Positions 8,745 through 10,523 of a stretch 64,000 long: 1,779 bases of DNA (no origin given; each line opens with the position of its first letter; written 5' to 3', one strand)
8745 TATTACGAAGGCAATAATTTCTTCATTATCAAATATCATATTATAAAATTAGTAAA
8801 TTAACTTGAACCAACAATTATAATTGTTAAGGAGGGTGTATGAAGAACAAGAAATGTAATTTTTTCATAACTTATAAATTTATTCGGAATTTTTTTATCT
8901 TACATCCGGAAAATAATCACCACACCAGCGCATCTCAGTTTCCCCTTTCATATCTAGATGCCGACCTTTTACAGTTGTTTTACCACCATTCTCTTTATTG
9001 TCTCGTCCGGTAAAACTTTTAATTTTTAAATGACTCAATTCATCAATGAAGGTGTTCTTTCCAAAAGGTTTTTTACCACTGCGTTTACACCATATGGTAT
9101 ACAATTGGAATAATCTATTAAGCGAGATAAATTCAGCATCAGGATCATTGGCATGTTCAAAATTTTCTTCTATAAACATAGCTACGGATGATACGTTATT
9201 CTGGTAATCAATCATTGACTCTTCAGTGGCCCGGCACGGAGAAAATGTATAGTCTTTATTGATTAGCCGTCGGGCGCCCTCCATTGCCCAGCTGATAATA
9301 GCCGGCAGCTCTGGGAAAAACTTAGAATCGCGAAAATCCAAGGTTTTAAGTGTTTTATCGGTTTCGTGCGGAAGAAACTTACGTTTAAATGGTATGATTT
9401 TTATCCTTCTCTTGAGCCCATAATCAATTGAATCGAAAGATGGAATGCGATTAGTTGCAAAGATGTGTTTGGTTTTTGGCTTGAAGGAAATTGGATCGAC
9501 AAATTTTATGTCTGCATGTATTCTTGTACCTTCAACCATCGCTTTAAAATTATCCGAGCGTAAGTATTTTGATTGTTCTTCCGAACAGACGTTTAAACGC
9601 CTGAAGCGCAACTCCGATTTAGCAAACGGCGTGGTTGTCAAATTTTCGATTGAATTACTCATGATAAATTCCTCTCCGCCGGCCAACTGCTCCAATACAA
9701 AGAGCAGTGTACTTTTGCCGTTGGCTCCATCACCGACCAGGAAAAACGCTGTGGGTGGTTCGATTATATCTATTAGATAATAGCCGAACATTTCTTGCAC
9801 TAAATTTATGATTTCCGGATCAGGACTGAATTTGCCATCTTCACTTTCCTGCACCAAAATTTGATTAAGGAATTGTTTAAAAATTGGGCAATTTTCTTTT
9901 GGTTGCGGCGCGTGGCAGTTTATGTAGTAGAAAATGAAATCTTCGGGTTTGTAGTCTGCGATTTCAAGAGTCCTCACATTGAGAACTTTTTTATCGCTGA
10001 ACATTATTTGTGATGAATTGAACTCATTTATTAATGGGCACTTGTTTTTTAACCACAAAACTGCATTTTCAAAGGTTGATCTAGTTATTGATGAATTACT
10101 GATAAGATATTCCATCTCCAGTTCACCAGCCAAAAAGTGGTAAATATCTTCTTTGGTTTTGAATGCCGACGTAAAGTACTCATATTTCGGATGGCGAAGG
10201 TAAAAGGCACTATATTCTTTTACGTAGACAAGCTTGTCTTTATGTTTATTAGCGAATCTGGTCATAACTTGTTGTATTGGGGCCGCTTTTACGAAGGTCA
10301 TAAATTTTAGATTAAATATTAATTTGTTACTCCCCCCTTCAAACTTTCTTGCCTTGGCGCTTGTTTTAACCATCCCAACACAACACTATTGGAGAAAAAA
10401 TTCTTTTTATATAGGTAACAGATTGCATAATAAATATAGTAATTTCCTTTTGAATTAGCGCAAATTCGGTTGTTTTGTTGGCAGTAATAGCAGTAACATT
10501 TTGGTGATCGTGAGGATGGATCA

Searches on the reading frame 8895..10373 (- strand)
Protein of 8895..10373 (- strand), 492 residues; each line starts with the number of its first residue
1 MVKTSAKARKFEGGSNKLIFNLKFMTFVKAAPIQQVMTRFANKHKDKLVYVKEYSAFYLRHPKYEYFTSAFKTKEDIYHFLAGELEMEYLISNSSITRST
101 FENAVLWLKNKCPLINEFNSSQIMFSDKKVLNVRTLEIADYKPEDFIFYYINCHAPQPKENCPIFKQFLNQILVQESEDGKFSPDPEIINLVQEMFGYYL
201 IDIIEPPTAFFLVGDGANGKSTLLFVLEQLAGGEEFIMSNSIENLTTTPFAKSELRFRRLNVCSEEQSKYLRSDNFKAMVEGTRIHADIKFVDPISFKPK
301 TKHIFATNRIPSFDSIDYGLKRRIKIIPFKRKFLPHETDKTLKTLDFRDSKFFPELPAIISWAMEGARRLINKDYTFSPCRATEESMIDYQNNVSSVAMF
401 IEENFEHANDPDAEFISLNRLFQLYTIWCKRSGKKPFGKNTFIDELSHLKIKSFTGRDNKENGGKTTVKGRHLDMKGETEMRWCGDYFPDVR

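Call 11: find_encoding_contigs(protein=window:8895-10373:-, flank=10000, max_places=6)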
Protein window:8895-10373:- (492 aa): 2 contigs read that carry it; 2 places shown.
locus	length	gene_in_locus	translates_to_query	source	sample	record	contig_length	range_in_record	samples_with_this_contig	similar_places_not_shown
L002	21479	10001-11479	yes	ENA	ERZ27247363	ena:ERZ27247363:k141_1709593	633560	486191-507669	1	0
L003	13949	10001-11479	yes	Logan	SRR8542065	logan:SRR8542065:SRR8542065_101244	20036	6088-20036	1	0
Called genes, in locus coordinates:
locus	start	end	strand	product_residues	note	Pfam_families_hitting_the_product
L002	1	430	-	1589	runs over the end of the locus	PF13086:AAA_11, PF13245:AAA_19 (faint), PF13604:AAA_30 (weak), PF13087:AAA_12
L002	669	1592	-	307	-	-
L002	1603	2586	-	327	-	-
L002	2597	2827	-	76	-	PF13828:DUF4190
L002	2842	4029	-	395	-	-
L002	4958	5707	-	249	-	-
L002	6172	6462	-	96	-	-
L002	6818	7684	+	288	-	-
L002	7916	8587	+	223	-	-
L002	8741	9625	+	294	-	-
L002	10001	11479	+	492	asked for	PF19263:DUF5906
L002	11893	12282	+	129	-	-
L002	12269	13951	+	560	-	PF00239:Resolvase, PF07508:Recombinase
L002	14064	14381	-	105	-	-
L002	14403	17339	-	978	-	PF01326:PPDK_N, PF00391:PEP-utilizers, PF02896:PEP-utilizers_C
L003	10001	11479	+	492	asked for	PF19263:DUF5906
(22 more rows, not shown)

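Call 40: search_protein_families(library=phrogs, proteins=[window:8895-10373:-], max_evalue=0.001)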
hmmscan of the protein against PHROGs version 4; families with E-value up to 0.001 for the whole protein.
window:8895-10373:- (492 aa): 9 families
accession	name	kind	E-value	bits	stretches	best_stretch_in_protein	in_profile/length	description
phrog_864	-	DNA, RNA and nucleotide metabolism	6.3e-55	188.1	1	130-468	297-619/1064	DNA primase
phrog_6088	-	DNA, RNA and nucleotide metabolism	3.3e-50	172.3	1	130-453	439-749/772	DNA primase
phrog_1156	-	DNA, RNA and nucleotide metabolism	1.2e-45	157.4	1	36-454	369-808/855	DNA primase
phrog_1829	-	DNA, RNA and nucleotide metabolism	2.3e-44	152.7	1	38-448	331-735/772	DNA primase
phrog_7601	-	unknown function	4.9e-36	125.6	1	209-452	22-256/289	-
phrog_2478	-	DNA, RNA and nucleotide metabolism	2.1e-31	109.9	1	130-448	515-820/854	DNA polymerase/primase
phrog_1883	-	DNA, RNA and nucleotide metabolism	1.2e-28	100.9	1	174-436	458-716/756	DNA helicase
phrog_16950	-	DNA, RNA and nucleotide metabolism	2.1e-27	96.4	1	93-462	449-821/843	DNA primase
phrog_16213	-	DNA, RNA and nucleotide metabolism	2e-13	50.5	1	117-373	309-556/732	DNA primase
